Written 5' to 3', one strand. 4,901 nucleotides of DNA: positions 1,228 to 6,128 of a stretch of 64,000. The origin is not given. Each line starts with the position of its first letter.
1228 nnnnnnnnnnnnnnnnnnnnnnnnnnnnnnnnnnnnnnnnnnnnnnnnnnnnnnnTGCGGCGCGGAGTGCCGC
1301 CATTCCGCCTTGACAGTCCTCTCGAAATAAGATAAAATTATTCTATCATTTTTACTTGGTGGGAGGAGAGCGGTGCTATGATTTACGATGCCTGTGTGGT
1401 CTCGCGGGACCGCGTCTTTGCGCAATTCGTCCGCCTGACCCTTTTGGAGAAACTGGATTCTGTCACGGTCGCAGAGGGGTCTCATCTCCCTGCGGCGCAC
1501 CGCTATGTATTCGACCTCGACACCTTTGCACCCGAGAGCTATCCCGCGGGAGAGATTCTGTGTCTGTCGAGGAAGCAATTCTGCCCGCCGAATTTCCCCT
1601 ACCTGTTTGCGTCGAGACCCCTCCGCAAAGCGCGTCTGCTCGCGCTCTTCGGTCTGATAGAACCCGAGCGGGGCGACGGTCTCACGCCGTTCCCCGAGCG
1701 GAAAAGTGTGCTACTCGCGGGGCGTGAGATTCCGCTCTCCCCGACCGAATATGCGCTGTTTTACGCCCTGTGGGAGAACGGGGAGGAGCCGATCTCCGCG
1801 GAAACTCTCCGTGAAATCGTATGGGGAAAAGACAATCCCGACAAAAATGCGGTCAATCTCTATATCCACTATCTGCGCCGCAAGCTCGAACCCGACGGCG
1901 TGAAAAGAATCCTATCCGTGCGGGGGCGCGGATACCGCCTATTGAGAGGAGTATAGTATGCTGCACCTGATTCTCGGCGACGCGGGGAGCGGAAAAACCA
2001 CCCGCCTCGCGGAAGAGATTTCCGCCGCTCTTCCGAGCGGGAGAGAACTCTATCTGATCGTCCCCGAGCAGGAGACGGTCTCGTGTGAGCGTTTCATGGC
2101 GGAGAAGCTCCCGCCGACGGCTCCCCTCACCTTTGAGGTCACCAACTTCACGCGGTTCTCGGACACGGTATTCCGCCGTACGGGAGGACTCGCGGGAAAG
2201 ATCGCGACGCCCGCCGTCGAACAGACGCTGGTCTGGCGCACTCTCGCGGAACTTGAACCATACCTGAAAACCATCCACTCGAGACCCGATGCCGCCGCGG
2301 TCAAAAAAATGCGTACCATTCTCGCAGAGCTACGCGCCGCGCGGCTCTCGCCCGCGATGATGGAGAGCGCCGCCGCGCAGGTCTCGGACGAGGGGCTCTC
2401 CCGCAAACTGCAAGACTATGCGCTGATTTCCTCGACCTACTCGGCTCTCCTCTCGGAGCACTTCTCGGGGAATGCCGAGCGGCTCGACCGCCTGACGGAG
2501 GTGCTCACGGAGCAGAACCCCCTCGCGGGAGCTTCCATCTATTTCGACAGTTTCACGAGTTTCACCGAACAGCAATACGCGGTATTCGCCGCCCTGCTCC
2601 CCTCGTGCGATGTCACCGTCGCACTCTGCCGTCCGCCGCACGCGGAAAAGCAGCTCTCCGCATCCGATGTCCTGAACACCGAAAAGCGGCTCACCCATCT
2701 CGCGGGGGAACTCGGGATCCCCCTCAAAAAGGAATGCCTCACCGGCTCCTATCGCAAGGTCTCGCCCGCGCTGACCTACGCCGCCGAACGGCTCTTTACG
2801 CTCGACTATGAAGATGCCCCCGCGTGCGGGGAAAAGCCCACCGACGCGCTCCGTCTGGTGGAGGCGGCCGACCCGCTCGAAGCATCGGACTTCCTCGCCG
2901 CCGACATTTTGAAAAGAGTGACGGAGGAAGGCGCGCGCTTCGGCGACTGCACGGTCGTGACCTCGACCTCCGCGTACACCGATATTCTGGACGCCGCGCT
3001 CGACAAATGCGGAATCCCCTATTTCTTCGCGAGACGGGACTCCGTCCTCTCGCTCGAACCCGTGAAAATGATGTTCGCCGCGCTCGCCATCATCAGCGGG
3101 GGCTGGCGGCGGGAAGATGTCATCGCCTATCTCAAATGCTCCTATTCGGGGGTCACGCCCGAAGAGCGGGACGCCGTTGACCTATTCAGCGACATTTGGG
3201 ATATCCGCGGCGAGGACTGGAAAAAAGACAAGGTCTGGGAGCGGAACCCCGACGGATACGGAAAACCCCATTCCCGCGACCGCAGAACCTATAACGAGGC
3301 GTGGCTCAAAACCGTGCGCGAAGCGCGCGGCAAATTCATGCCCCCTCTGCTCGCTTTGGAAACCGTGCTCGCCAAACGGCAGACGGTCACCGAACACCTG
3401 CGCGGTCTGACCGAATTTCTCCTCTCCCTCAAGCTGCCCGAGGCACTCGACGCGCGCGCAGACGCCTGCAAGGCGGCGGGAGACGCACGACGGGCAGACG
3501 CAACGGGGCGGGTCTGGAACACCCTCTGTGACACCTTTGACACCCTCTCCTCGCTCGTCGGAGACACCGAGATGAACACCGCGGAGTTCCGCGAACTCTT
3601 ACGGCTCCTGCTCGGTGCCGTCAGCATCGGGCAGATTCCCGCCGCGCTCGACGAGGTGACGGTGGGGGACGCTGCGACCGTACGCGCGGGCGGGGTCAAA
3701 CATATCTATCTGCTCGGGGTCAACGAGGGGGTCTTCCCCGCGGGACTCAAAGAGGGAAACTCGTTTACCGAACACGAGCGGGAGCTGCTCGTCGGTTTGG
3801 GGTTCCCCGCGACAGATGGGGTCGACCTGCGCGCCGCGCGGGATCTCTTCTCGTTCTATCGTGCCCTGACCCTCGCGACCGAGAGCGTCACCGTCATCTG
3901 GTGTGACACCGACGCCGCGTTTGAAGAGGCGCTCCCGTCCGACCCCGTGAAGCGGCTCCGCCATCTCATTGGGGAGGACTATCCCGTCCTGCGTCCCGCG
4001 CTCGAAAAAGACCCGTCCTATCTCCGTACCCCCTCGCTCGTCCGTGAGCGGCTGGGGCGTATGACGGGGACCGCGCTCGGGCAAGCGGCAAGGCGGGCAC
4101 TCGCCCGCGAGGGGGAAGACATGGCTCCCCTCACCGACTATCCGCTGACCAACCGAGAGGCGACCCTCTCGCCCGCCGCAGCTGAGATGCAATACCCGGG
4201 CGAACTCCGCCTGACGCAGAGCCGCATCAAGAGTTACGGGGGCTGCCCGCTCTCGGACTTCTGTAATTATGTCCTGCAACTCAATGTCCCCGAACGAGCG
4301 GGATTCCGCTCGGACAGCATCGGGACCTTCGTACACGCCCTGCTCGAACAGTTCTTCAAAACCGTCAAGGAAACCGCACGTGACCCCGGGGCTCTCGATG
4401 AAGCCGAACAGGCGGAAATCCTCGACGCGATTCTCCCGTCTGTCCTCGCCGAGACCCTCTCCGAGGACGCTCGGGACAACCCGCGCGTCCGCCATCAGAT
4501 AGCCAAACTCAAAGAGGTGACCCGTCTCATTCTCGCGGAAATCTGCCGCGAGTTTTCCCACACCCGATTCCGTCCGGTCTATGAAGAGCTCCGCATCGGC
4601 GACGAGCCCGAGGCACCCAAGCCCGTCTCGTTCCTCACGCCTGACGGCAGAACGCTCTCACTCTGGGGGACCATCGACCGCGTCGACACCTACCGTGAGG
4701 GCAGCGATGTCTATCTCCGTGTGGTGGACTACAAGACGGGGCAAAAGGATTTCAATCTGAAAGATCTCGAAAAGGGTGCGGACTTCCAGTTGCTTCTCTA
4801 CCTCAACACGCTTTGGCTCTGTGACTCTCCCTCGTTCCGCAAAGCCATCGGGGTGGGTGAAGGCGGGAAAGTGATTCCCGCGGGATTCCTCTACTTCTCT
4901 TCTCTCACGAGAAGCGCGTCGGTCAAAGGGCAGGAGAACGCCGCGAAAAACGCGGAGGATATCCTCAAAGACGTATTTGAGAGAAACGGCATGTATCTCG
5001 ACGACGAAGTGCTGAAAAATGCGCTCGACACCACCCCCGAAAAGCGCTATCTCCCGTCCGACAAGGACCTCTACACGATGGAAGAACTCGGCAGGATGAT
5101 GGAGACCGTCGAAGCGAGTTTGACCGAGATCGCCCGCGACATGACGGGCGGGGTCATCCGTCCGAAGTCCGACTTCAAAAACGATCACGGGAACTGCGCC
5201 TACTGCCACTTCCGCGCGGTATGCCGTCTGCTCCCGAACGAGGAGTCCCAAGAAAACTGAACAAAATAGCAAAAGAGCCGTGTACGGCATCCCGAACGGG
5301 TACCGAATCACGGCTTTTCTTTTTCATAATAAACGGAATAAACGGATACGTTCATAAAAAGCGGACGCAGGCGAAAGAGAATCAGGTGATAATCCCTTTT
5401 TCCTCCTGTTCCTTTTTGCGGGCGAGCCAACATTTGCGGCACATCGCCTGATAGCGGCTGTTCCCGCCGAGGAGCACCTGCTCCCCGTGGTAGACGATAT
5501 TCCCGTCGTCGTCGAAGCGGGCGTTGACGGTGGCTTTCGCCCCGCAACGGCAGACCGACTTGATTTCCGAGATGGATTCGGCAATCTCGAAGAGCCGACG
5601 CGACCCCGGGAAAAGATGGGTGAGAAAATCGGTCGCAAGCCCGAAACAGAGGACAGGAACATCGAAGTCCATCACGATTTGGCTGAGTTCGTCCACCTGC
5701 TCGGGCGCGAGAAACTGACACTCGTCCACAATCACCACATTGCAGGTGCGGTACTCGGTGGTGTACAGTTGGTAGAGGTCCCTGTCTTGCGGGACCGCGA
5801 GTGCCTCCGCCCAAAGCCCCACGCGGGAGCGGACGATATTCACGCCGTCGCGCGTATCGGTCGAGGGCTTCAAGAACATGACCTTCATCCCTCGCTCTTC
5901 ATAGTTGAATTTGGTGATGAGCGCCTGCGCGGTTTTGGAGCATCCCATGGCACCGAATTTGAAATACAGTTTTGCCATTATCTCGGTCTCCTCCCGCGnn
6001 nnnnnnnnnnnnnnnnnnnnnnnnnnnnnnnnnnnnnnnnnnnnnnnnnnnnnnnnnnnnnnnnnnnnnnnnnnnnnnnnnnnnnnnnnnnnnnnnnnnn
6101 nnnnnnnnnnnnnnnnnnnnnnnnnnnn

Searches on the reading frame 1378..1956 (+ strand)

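Call 28: search_protein_families(library=pfam, proteins=[window:1378-1956:+], max_evalue=0.0001)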
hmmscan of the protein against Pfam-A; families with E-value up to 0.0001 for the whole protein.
window:1378-1956:+ (192 aa): 1 family
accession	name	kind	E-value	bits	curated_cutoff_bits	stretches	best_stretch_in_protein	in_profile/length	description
PF00486.34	Trans_reg_C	-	9.7e-19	67.7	26.2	1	115-188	1-77/77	Transcriptional regulatory protein, C terminal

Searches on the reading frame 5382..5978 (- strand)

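Call 28: search_protein_families(library=pfam, proteins=[window:5382-5978:-], max_evalue=0.0001)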
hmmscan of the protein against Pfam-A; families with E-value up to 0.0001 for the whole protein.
window:5382-5978:- (198 aa): 1 family
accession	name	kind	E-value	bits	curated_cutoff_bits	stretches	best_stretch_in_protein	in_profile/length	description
PF00265.24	TK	-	3.9e-38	131.5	20.6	1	3-184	2-176/176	Thymidine kinase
